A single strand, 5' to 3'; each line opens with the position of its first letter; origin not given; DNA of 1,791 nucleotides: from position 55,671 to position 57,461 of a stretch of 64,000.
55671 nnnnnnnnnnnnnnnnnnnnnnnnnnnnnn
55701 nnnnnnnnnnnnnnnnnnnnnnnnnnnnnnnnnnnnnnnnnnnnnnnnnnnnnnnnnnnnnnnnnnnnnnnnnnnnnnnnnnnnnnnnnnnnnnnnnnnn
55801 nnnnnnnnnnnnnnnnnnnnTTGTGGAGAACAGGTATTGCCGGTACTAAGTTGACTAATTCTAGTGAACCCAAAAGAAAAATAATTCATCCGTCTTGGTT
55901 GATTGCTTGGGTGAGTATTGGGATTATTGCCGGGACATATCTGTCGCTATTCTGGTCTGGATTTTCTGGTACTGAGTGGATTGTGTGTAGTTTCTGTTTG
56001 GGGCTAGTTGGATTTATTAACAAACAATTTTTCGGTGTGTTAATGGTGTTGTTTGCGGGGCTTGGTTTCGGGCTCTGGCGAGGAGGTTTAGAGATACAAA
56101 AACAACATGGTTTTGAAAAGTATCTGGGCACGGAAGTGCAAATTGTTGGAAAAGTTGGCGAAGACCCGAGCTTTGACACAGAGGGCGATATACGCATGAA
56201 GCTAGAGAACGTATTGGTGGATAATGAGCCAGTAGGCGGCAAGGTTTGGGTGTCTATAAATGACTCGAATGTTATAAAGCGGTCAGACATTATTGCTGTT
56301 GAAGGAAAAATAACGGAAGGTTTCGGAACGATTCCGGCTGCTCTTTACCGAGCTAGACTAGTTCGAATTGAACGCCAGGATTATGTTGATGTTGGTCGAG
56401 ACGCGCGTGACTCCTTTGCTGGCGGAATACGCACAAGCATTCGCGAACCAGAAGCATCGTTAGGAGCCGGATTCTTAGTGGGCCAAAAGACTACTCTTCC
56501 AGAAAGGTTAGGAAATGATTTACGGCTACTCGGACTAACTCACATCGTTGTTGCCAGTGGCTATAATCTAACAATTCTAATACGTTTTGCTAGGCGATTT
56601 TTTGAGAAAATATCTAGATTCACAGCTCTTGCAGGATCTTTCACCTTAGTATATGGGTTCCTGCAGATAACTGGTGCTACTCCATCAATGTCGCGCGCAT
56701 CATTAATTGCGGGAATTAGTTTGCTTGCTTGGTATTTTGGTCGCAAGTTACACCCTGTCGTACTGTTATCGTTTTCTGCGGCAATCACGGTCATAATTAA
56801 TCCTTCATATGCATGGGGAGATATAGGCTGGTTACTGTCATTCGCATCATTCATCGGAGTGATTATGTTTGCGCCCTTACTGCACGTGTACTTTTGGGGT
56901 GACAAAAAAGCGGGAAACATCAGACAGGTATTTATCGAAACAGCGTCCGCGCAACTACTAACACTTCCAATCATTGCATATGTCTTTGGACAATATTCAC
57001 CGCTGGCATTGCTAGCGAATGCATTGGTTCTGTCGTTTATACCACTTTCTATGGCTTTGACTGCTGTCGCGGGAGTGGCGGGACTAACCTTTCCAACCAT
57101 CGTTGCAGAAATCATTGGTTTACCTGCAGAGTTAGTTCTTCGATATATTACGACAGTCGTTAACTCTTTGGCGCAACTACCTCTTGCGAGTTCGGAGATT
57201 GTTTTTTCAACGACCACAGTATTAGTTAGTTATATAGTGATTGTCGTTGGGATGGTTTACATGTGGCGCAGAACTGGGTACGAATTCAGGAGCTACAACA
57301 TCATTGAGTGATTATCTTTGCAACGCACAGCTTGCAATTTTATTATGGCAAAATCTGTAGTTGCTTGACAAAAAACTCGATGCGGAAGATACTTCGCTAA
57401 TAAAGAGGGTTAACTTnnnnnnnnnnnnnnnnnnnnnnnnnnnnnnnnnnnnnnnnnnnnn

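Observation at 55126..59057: Compact DNA-uptake module: secreted HNH/DUF1524 nuclease translationally coupled to an MBL-less ComEC, followed by a tandem lamin-tail-domain surface protein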

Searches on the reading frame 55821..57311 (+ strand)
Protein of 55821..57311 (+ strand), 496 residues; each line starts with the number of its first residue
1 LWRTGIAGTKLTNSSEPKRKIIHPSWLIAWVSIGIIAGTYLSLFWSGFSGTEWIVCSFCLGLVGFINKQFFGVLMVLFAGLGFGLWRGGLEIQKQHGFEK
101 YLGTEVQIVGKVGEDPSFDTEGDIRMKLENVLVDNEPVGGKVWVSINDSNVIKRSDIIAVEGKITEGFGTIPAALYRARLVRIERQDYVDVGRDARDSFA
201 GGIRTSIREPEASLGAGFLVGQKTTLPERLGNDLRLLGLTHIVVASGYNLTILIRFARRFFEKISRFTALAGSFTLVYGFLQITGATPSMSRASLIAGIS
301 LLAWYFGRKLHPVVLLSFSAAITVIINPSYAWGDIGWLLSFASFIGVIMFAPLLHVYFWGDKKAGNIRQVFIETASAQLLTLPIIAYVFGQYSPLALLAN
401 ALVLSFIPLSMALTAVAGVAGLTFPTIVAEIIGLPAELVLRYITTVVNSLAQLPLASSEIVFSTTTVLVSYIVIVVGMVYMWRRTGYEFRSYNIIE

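Call 3: search_protein_families(library=pfam, proteins=[window:55851-57311:+], max_evalue=0.01)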
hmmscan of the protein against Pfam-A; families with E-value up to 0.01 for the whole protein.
window:55851-57311:+ (486 aa): 2 families
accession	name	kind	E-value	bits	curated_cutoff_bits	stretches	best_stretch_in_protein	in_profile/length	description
PF03772.21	Competence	-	1.7e-36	126.5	23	1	209-473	2-268/270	Competence protein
PF13567.11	DUF4131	-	1.3e-08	35.2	31.6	1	43-155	25-131/165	Domain of unknown function (DUF4131)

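Call 8: find_related_loci(query=window:55851-57311:+, collection=genome_contigs, flank=6000)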
Query window:55851-57311:+ (486 aa) in genome_contigs; peptide patterns used: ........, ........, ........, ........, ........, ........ (x = any residue, [..] = any of these).
65 stretches matched a pattern; 1 encode a relative of the query (tblastn E <= 1e-3); 1 distinct loci.
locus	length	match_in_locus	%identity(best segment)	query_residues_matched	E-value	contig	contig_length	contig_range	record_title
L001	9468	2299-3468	34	82-486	7e-65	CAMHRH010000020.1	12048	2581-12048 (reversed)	MAG: uncultured Candidatus Saccharibacteria bacterium isolate SRR11784289_bin.54_metaWRAP_v1.3_MAG genome assembly, cont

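Call 25: find_homologous_proteins(query=window:55851-57311:+)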
Query window:55851-57311:+ (486 aa): 1858 proteins with E <= 0.001 among 8000 candidates; the best 120 are listed.
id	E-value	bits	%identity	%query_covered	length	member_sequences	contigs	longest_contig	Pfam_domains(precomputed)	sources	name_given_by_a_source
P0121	0.0e+0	1015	100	96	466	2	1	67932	PF13567.12,PF03772.22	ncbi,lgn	-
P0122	1.5e-276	936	85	100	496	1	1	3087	PF13567.12,PF03772.22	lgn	-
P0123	1.3e-263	893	82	99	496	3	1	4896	PF13567.12,PF03772.22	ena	-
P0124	2.0e-260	883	79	100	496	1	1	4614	PF13567.12,PF03772.22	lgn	-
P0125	5.1e-258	875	80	99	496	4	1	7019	PF13567.12,PF03772.22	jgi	-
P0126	4.4e-236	802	73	98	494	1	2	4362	PF13567.12,PF03772.22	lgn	-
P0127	2.5e-224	764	69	99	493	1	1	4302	PF13567.12,PF03772.22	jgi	jgi:competence protein ComEC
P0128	4.6e-219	746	68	98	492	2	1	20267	PF03772.22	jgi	jgi:competence protein ComEC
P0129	8.6e-219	745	69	95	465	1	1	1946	PF03772.22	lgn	-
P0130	1.5e-215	735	67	100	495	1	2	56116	PF03772.22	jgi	jgi:competence protein ComEC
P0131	2.4e-214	731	66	100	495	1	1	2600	PF03772.22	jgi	jgi:competence protein ComEC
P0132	3.1e-214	730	68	100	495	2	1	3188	PF13567.12,PF03772.22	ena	-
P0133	1.9e-213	728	68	99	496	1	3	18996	PF03772.22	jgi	-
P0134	2.3e-210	718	68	95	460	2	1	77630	PF13567.12,PF03772.22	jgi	jgi:competence protein ComEC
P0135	1.9e-208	711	66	99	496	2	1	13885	PF13567.12,PF03772.22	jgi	jgi:competence protein ComEC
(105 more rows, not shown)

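Call 34: find_related_loci(query=A1, collection=metagenome_contigs, flank=8000)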
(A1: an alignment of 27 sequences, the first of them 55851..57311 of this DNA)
Query A1 (486 aa) in metagenome_contigs; peptide patterns used: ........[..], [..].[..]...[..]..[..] (x = any residue, [..] = any of these).
600 stretches matched a pattern (row limit reached: there are more); 517 encode a relative of the query (tblastn E <= 1e-3); the best 80 are kept; 80 distinct loci.
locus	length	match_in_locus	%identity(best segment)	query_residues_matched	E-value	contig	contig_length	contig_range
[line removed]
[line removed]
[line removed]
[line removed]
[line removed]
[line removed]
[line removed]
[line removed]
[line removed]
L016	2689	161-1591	50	10-486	7e-159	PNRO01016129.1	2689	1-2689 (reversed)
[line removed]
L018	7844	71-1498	50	10-486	5e-148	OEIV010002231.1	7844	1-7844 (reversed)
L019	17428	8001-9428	49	10-486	1e-146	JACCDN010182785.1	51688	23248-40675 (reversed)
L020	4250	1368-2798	49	10-486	6e-149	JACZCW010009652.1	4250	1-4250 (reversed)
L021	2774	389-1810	48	13-482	1e-153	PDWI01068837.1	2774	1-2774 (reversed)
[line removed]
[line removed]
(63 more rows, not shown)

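Call 41: search_protein_families(library=pfam, proteins=[L049:5874-6779:+, L049:6817-7314:+, L049:7537-7950:+, L049:9477-10214:+, L049:10253-12220:+, L049:12087-12884:+, L049:12881-13354:+, L049:13563-15929:+, L049:15926-16498:+, L049:4097-5299:-], max_evalue=0.001)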
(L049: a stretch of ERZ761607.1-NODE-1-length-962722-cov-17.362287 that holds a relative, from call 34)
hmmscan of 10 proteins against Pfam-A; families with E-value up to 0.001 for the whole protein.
L049:5874-6779:+ (301 aa): 5 families
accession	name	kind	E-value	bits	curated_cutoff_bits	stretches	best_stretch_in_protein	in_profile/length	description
PF08443.16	RimK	-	9.9e-56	188.8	21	1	98-286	2-188/188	RimK-like ATP-grasp domain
PF18030.7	Rimk_N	-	8.5e-32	109.8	26.4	1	1-94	1-94/94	RimK PreATP-grasp domain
PF02955.21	GSH-S_ATP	-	4.1e-15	56.1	23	1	114-252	12-154/175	Prokaryotic glutathione synthetase, ATP-grasp domain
PF02655.19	ATP-grasp_3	-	1.3e-11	45.3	23.2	1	99-263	3-155/160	ATP-grasp domain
PF14397.11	ATPgrasp_ST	-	7.3e-09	35.7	31.4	0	98-225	20-178/278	Sugar-transfer associated ATP-grasp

L049:6817-7314:+ (165 aa): 0 families

L049:7537-7950:+ (137 aa): 1 family
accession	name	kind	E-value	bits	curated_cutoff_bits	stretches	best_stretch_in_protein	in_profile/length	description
PF08570.15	DUF1761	-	1.8e-20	73.9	31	1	10-133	1-122/123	Protein of unknown function (DUF1761)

L049:9477-10214:+ (245 aa): 2 families
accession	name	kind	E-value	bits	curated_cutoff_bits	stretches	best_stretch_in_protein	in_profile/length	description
PF01709.26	Transcrip_reg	-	4.3e-49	166.7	27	1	88-241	1-160/160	TACO1/YebC second and third domain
PF20772.2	TACO1_YebC_N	-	6.4e-29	100.7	36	1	13-82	1-72/73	TACO1/YebC protein N-terminal domain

L049:10253-12220:+ (655 aa): 1 family
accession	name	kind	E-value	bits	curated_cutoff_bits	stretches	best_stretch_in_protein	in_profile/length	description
PF00932.25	LTD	-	3.7e-19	69.6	34.3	2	35-101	3-67/109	Lamin Tail Domain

L049:12087-12884:+ (265 aa): 1 family
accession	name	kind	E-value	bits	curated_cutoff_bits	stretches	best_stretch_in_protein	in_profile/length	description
PF03575.23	Peptidase_S51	-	1.5e-21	77.5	23.9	1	61-259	13-201/206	Peptidase family S51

L049:12881-13354:+ (157 aa): 1 family
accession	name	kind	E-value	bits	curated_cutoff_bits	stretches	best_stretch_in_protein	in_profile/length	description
PF02075.23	RuvC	-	1.8e-49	167.9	22.2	1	3-151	1-148/148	Crossover junction endodeoxyribonuclease RuvC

L049:13563-15929:+ (788 aa): 2 families
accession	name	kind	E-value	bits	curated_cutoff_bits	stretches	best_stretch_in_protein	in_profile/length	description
PF00912.28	Transgly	-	8.4e-63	211.4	27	1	85-262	3-177/178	Transglycosylase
PF00905.27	Transpeptidase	-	8.4e-24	84.7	22.1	1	353-629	2-298/299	Penicillin binding protein transpeptidase domain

L049:15926-16498:+ (190 aa): 4 families
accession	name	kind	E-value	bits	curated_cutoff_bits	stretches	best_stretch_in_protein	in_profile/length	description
PF01330.27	RuvA_N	-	2.5e-18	66.4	23.6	1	1-61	1-61/61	RuvA N terminal domain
PF14520.12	HHH_5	-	7e-14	52.5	27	1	71-129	1-57/57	Helix-hairpin-helix domain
PF07499.19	RuvA_C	-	6.7e-12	46.1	24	1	149-189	2-44/47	RuvA, C-terminal domain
PF00633.29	HHH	-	0.00021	21.4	24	0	72-90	11-29/30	Helix-hairpin-helix motif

L049:4097-5299:- (400 aa): 2 families
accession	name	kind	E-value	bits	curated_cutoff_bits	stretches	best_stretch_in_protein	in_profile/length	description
PF13535.11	ATP-grasp_4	-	5e-15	55.9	27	1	131-284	3-156/160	ATP-grasp domain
PF18603.7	LAL_C2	-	0.00014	22.5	29.4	1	325-399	3-77/78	L-amino acid ligase C-terminal domain 2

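Call 42: search_protein_families(library=pfam, proteins=[L024:5321-6379:+, L024:6376-7110:-, L024:7083-7931:+, L024:9452-11191:+, L024:11252-11734:+, L024:11694-12644:+, L024:12650-14140:+, L024:14218-15627:+, L024:15641-16318:+, L024:4805-5284:-], max_evalue=0.001)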
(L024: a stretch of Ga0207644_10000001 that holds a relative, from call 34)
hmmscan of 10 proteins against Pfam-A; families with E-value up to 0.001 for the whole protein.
L024:5321-6379:+ (352 aa): 2 families
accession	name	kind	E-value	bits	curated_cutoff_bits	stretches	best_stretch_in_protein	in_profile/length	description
PF13091.12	PLDc_2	-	4.8e-21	75.4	27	2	220-346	3-129/132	PLD-like domain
PF00614.28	PLDc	-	0.00052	20.4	21.9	0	297-317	4-25/28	Phospholipase D Active site motif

L024:6376-7110:- (244 aa): 2 families
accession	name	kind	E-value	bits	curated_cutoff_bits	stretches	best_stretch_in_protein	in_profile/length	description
PF01709.26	Transcrip_reg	-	1.4e-54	184.6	27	1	82-235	2-160/160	TACO1/YebC second and third domain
PF20772.2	TACO1_YebC_N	-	2.1e-28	99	36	1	5-75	1-73/73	TACO1/YebC protein N-terminal domain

L024:7083-7931:+ (282 aa): 1 family
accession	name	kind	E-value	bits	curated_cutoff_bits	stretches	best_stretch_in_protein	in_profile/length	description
PF07510.16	GmrSD_C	-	7.7e-20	71.6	23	1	129-265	2-137/138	GmrSD restriction endonucleases, C-terminal domain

L024:9452-11191:+ (579 aa): 2 families
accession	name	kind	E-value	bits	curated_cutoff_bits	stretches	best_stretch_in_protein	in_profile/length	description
PF00932.25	LTD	-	1.2e-17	64.6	34.3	2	62-179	6-105/109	Lamin Tail Domain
PF25314.1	TNFR_nem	-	0.00033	21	27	0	493-509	17-33/34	TNF receptor-like domain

L024:11252-11734:+ (160 aa): 0 families

L024:11694-12644:+ (316 aa): 1 family
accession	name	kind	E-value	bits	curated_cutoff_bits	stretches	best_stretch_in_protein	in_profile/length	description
PF02424.20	ApbE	-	6.6e-40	137.7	25.6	1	29-280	2-250/266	ApbE family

L024:12650-14140:+ (496 aa): 4 families
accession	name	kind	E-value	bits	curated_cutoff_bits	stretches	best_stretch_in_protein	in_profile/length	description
PF00175.26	NAD_binding_1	-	1.4e-11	45.4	22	1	379-475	1-108/109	Oxidoreductase NAD-binding domain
PF03116.20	NQR2_RnfD_RnfE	-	0.00017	21.5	27.7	0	155-259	182-282/296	NQR2, RnfD, RnfE family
PF00970.30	FAD_binding_6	-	0.00023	21.9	21.1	1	271-358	2-88/99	Oxidoreductase FAD-binding domain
PF08030.17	NAD_binding_6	-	0.00023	21.7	22.2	1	376-417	3-49/156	Ferric reductase NAD binding domain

L024:14218-15627:+ (469 aa): 3 families
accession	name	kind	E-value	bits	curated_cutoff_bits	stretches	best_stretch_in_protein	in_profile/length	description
PF02687.27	FtsX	-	9.9e-19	68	25.5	1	311-395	5-89/120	FtsX-like permease C-terminal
PF12704.14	MacB_PCD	-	4.3e-09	37.4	27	1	148-277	81-206/207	MacB-like periplasmic core domain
PF12698.13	ABC2_membrane_3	-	0.00018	21.2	31.6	1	248-430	96-244/347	ABC-2 family transporter protein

L024:15641-16318:+ (225 aa): 4 families
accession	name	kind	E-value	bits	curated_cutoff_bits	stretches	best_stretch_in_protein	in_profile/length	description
PF00005.33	ABC_tran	-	6.8e-37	127.6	25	1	21-170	1-136/137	ABC transporter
PF13304.12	AAA_21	-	3.7e-07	30.9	27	0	33-63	1-34/304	AAA domain, putative AbiEii toxin, Type IV TA system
PF02463.25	SMC_N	-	6.8e-06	26.1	40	0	118-215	119-211/220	RecF/RecN/SMC N terminal domain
PF13555.12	AAA_29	-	0.00089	19.4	27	0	30-48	22-39/61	P-loop containing region of AAA domain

L024:4805-5284:- (159 aa): 1 family
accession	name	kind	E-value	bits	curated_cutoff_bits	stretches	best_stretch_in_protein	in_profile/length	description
PF02075.23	RuvC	-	7.3e-48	162.7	22.2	1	3-152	1-147/148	Crossover junction endodeoxyribonuclease RuvC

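Call 72: search_protein_families(library=ncbifam, proteins=[window:55821-57311:+], max_evalue=0.01)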
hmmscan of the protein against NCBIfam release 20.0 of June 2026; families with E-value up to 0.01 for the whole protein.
window:55821-57311:+ (496 aa): 3 families
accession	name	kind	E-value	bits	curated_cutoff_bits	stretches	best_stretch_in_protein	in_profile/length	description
TIGR00360.1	ComEC_N-term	subfamily_domain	3.9e-14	53.3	36.5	1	240-409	2-166/171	ComEC/Rec2-related protein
NF045979.1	ComEC_MAG0480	equivalog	9.1e-11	41.2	150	1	224-404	207-383/461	MAG0480 family ComEC-like protein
TIGR00361.1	ComEC_Rec2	equivalog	3.5e-07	28.8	190.05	1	220-473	138-401/663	DNA internalization-related competence protein ComEC/Rec2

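Call 88: search_protein_families(library=pfam, proteins=[L049:5368-5877:+], max_evalue=0.0001)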
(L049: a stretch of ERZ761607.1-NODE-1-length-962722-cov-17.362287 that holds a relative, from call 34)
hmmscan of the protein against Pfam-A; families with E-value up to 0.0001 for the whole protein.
L049:5368-5877:+ (169 aa): 1 family
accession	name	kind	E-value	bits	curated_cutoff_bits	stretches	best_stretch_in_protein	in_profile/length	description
PF05618.17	Zn_protease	-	6.5e-18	65.4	27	1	16-141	2-130/138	Putative ATP-dependent zinc protease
